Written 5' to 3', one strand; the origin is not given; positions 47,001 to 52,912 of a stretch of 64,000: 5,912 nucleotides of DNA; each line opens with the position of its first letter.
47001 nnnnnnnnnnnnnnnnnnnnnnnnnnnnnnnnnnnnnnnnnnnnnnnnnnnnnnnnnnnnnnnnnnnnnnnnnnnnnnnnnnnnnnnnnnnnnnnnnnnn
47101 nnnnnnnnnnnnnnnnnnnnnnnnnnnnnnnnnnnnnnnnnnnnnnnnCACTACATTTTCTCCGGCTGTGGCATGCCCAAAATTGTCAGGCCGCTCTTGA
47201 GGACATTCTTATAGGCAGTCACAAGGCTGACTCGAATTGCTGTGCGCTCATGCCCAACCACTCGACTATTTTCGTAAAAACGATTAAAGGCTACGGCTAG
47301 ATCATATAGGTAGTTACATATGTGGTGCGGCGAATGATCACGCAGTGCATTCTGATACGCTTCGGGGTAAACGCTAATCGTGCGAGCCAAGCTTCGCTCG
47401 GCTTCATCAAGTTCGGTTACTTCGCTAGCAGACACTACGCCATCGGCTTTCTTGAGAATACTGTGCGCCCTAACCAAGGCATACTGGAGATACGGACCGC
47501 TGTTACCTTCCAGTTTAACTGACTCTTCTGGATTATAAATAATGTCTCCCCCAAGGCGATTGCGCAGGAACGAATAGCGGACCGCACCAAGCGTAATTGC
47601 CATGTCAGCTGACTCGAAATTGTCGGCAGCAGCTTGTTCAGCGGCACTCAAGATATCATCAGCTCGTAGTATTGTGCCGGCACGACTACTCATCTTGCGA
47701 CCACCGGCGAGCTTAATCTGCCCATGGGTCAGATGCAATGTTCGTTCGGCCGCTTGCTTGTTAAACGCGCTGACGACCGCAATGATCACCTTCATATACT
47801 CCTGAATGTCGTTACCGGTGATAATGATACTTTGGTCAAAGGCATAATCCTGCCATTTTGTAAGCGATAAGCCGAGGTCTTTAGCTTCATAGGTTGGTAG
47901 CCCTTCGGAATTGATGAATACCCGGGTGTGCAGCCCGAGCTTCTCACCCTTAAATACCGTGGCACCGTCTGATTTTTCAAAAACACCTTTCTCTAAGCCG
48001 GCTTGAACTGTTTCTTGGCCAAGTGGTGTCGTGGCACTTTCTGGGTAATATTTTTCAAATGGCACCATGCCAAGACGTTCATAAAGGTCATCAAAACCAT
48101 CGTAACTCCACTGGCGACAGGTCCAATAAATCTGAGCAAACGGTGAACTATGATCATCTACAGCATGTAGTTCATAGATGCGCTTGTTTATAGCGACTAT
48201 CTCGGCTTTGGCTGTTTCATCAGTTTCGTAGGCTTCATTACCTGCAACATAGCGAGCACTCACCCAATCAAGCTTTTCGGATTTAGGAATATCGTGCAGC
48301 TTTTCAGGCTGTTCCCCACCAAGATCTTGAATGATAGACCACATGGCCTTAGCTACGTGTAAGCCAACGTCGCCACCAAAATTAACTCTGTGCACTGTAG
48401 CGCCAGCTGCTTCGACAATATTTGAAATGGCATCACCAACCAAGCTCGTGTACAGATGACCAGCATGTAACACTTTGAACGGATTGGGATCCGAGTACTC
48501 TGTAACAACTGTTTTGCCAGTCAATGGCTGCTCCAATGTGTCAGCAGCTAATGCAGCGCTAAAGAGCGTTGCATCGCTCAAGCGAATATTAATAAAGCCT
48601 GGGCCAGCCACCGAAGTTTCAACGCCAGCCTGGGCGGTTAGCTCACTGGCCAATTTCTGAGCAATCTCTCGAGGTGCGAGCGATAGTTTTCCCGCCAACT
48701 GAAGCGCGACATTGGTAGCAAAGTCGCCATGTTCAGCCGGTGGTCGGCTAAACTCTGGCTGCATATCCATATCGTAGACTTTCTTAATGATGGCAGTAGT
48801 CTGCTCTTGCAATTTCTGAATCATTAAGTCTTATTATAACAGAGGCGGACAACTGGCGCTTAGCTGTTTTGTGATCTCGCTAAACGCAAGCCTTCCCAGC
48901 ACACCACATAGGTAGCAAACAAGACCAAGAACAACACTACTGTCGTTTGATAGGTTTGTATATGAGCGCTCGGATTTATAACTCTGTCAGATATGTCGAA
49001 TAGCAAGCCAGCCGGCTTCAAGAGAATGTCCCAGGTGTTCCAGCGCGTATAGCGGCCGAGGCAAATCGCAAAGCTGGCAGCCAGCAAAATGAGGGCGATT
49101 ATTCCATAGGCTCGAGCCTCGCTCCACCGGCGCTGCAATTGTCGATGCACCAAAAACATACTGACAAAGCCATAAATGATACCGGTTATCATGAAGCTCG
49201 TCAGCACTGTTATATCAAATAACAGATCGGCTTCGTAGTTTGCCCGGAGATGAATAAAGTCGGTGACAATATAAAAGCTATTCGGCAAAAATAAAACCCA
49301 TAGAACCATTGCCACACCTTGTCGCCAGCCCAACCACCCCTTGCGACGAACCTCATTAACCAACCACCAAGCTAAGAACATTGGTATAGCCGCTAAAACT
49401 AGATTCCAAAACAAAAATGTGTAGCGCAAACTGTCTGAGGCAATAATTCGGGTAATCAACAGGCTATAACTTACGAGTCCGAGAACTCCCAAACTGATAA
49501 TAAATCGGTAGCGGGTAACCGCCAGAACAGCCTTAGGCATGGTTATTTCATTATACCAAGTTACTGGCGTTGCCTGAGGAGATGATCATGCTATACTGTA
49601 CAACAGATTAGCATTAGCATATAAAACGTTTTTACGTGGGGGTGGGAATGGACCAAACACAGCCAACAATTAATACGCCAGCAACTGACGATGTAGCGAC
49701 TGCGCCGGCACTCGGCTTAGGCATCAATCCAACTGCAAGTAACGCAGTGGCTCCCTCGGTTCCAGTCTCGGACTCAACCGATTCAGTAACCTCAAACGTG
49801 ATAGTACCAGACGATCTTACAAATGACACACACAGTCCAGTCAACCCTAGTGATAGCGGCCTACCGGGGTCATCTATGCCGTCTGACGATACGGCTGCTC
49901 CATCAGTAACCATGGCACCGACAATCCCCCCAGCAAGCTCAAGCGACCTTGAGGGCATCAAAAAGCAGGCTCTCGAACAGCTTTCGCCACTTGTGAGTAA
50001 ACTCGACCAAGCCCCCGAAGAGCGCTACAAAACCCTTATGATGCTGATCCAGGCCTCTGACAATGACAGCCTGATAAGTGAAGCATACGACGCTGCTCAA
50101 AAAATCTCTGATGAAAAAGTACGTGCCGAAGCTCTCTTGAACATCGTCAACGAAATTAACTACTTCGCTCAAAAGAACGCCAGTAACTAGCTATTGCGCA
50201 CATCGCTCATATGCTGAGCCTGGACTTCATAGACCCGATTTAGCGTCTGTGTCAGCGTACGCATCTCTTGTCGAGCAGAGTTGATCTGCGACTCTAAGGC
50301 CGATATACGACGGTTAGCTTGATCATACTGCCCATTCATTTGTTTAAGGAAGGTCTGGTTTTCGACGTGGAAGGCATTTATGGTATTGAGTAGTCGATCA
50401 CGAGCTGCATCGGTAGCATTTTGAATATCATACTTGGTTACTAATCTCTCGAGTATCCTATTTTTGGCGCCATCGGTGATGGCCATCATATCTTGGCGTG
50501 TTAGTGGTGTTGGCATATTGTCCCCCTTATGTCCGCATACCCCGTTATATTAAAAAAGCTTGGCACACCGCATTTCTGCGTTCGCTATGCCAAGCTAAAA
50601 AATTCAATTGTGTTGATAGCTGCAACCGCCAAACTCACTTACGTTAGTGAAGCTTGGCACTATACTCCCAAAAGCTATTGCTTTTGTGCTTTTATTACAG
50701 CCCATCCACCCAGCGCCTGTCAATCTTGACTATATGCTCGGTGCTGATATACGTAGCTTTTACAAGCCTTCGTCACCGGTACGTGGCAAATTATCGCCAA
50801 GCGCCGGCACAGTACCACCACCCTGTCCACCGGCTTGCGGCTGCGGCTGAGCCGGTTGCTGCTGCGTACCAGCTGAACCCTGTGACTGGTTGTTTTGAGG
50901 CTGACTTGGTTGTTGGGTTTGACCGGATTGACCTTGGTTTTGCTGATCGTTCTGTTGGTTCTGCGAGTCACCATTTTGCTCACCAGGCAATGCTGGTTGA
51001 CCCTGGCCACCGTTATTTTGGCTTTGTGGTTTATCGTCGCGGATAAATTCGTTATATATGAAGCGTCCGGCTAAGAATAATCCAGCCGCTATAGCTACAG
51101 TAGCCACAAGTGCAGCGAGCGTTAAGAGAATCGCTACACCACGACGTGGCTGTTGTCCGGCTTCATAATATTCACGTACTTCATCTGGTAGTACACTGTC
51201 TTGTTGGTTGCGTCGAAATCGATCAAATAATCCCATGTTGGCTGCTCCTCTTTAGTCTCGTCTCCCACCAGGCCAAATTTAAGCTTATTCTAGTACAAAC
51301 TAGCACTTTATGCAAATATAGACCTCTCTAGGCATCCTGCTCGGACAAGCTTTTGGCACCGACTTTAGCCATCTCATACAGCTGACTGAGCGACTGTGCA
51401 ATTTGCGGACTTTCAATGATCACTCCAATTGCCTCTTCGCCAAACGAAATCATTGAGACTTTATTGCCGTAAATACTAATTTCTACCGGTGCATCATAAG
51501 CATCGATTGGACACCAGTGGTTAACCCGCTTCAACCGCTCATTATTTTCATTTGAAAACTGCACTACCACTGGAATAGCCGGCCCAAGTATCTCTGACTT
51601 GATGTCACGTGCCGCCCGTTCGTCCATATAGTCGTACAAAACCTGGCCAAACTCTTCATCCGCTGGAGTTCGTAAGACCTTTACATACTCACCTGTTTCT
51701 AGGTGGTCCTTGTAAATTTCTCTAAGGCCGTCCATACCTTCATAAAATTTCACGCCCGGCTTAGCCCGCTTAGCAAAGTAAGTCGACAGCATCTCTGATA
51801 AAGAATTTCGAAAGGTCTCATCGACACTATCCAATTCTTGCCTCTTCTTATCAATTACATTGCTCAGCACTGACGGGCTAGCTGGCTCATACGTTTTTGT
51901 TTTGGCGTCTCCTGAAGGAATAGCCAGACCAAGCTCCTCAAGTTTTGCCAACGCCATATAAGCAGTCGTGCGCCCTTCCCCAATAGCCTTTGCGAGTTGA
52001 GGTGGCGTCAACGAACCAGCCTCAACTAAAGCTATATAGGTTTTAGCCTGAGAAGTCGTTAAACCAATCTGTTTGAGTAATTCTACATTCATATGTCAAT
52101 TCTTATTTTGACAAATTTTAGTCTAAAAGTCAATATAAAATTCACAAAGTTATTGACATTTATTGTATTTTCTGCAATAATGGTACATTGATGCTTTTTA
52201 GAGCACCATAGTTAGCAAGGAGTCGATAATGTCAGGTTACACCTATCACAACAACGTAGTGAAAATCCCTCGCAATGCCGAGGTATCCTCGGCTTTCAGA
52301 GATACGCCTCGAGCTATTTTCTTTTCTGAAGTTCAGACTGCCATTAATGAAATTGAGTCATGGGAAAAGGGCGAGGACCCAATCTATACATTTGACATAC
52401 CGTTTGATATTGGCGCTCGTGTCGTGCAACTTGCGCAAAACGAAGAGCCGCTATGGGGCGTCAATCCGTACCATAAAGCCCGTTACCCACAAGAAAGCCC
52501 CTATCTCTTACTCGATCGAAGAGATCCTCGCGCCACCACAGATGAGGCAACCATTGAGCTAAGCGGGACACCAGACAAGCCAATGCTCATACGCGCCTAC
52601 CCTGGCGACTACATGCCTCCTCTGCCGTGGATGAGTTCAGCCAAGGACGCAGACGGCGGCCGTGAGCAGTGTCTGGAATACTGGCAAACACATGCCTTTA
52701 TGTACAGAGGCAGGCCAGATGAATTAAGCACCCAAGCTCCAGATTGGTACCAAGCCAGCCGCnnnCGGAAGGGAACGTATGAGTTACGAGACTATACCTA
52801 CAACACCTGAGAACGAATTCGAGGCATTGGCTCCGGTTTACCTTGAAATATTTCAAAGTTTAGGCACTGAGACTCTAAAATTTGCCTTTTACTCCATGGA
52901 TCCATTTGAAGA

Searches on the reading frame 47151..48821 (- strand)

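Call 70: search_protein_families(library=pfam, proteins=[window:47151-48821:-], max_evalue=0.001)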
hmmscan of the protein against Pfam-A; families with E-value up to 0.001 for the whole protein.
window:47151-48821:- (556 aa): 3 families
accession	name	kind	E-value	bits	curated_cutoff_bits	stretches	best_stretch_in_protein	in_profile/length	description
PF05746.21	DALR_1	-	1.3e-29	103.1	22.3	1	445-556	1-117/117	DALR anticodon binding domain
PF00750.26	tRNA-synt_1d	-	3e-27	95.9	23.3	1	91-402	6-306/349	tRNA synthetases class I (R), catalytic domain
PF03485.21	Arg_tRNA_synt_N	-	1.7e-17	64.3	21.5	1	4-81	3-85/85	Arginyl tRNA synthetase N terminal domain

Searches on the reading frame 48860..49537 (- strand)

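Call 70: search_protein_families(library=pfam, proteins=[window:48860-49537:-], max_evalue=0.001)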
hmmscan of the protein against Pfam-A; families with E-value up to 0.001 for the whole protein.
window:48860-49537:- (225 aa): 1 family
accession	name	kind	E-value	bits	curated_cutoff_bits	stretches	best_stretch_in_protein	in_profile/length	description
PF07099.16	DUF1361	-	1.8e-36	126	25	1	44-206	1-163/169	Protein of unknown function (DUF1361)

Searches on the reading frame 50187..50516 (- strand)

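Call 4: search_protein_families(library=pfam, proteins=[window:50187-50516:-], max_evalue=1)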
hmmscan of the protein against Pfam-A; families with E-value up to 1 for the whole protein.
window:50187-50516:- (109 aa): 17 families
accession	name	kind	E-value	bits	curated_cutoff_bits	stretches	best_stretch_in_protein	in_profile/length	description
PF12795.12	MscS_porin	-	0.0024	17.9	34.4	1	20-102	78-160/238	Mechanosensitive ion channel porin domain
PF24922.1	ACBP4_C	-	0.0044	17.7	31.2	1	22-101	15-91/105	Acyl-CoA-binding domain-containing protein 4-6, C-terminal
PF06103.16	DUF948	-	0.0092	16.6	37.2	1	56-106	20-70/89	Bacterial protein of unknown function (DUF948)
PF06009.19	Laminin_II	-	0.013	16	33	1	52-96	28-72/138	Laminin Domain II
PF14362.11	DUF4407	-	0.017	14.8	31.3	1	45-98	131-170/297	Domain of unknown function (DUF4407)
PF08647.16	BRE1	-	0.02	15.4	27.9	1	31-101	8-77/95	BRE1 E3 ubiquitin ligase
PF07730.19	HisKA_3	-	0.022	15.7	24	1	40-93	11-64/68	Histidine kinase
PF12001.13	DUF3496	-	0.028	15.2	23.3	1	43-94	30-81/109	Domain of unknown function (DUF3496)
PF10392.15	COG5_N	-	0.039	14.6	31.2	1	31-97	49-114/132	Conserved oligomeric Golgi complex subunit 5, N-terminal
PF12486.13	VasL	-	0.042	14.3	27.3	1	51-106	48-105/147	Type VI secretion system, EvfB, or VasL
PF25802.1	WWC1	-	0.048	14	27.8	1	59-91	8-40/135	WWC1-like, helical hairpin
PF14500.11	MMS19_N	-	0.056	13.5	26.7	1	10-63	71-124/262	Dos2-interacting transcription regulator of RNA-Pol-II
PF05615.18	THOC7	-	0.071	13.9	28.7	1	19-102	22-113/136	Tho complex subunit 7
PF01519.22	DUF16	-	0.091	13.7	40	1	23-97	17-90/104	Protein of unknown function DUF16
PF21825.2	crAss001_48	-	0.12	12.8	24.8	1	55-105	2-50/61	crAss001_48 related protein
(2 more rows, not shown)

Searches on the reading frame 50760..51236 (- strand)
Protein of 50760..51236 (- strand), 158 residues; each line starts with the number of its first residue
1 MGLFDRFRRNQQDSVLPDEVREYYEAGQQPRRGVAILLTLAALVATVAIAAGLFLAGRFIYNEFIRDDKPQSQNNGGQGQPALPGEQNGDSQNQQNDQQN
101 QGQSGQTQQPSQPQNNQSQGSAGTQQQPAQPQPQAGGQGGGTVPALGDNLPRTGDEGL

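Call 4: search_protein_families(library=pfam, proteins=[window:50760-51236:-], max_evalue=1)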
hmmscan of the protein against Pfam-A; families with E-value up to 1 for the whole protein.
window:50760-51236:- (158 aa): 4 families
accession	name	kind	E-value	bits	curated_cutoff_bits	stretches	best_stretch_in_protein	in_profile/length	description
PF22251.1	PFF1_TM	-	0.0055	16.7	32.3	1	32-128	101-201/300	Vacuolar membrane protease, transmembrane domain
PF23529.1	Microp_apicomplexa_16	-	0.042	14.3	27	1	42-69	31-58/73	Apicomplexa microprotein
PF13962.11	PGG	-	0.056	13.7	24.1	1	34-63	8-37/116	Domain of unknown function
PF14654.11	Epiglycanin_C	-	0.22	12.2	27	1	36-58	20-42/91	Mucin, cleavage site, TM and cytoplasmic tail region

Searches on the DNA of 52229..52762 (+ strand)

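Call 93: search_rna_families(sources=[L001, L003, L005, L008, L011, L014, L015, L020, L022, L023, L026, L027], threshold=gathering)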
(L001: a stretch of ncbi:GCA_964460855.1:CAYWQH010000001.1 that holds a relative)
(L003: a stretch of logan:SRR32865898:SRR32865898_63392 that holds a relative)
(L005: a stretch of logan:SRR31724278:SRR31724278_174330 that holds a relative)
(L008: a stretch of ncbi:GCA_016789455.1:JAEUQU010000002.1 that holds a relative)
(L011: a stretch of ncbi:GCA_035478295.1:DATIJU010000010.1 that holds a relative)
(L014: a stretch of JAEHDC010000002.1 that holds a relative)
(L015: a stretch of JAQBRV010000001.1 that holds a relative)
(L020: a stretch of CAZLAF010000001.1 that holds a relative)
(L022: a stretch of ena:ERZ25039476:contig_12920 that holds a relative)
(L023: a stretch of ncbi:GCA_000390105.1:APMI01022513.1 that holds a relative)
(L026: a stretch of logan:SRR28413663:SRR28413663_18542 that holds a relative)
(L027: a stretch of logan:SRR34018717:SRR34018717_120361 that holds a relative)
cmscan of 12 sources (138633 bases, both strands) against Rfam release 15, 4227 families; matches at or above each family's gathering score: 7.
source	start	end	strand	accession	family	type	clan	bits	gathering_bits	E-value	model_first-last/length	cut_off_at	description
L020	3297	3357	+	RF02918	MDR-NUDIX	Cis-reg;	-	76.1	54.9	2.6e-12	1-59/59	no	MDR-NUDIX RNA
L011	5438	5511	+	RF00005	tRNA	Gene; tRNA;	CL00001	70.1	29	6.3e-13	1-71/71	no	tRNA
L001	3249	3322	+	RF00005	tRNA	Gene; tRNA;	CL00001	69.7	29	8e-13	1-71/71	no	tRNA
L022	4796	4869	+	RF00005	tRNA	Gene; tRNA;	CL00001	69.4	29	9.9e-13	1-71/71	no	tRNA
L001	7893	7966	+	RF00005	tRNA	Gene; tRNA;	CL00001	65.7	29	1e-11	1-71/71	no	tRNA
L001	12063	12136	+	RF00005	tRNA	Gene; tRNA;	CL00001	63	29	5.9e-11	1-71/71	no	tRNA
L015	5926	5980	+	RF00008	Hammerhead_3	Gene; ribozyme;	CL00010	49.6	48.5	1.4e-07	1-54/54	no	Hammerhead ribozyme (type III)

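Call 96: search_rna_families(sources=[L005, L015, L016, L018, L019, L021, L027], threshold=evalue, max_evalue=0.1, show_alignments=2)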
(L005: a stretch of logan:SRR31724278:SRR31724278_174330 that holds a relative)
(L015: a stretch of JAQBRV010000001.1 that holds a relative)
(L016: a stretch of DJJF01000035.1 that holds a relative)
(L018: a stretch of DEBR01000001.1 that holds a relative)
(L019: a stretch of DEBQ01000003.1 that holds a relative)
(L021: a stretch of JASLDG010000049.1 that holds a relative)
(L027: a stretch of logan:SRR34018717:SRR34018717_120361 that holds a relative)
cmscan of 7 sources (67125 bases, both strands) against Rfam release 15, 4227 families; matches with E-value up to 0.1: 3.
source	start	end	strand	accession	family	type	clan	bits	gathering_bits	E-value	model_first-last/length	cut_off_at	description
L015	5926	5980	+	RF00008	Hammerhead_3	Gene; ribozyme;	CL00010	49.6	48.5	6.7e-08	1-54/54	no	Hammerhead ribozyme (type III)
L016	5903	5957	+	RF00008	Hammerhead_3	Gene; ribozyme;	CL00010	44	48.5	2.6e-06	1-54/54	no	Hammerhead ribozyme (type III)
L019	130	184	+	RF00008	Hammerhead_3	Gene; ribozyme;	CL00010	36.9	48.5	0.00028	1-54/54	no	Hammerhead ribozyme (type III)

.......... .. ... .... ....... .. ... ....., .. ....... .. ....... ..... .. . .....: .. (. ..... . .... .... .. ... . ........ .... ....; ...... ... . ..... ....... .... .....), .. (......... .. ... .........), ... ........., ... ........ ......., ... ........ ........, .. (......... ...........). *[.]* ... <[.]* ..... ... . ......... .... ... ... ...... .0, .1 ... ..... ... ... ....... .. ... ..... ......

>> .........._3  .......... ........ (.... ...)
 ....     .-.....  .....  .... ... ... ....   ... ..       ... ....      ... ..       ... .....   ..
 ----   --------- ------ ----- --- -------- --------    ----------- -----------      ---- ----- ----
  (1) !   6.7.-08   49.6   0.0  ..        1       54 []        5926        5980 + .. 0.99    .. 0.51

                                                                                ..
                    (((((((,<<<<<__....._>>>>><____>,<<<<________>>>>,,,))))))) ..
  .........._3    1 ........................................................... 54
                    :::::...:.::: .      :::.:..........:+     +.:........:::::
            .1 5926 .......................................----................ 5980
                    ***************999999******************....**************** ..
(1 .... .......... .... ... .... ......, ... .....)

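Call 101: search_rna_families(source=L023, start=4700, end=5100, threshold=evalue, max_evalue=1, show_alignments=2)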
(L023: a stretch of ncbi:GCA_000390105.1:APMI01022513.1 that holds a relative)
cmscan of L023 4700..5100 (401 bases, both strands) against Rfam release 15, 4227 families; matches with E-value up to 1: 1.
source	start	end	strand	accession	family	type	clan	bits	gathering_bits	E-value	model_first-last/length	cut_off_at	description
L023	4919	4976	+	RF00008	Hammerhead_3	Gene; ribozyme;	CL00010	45.5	48.5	5.8e-09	1-54/54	no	Hammerhead ribozyme (type III)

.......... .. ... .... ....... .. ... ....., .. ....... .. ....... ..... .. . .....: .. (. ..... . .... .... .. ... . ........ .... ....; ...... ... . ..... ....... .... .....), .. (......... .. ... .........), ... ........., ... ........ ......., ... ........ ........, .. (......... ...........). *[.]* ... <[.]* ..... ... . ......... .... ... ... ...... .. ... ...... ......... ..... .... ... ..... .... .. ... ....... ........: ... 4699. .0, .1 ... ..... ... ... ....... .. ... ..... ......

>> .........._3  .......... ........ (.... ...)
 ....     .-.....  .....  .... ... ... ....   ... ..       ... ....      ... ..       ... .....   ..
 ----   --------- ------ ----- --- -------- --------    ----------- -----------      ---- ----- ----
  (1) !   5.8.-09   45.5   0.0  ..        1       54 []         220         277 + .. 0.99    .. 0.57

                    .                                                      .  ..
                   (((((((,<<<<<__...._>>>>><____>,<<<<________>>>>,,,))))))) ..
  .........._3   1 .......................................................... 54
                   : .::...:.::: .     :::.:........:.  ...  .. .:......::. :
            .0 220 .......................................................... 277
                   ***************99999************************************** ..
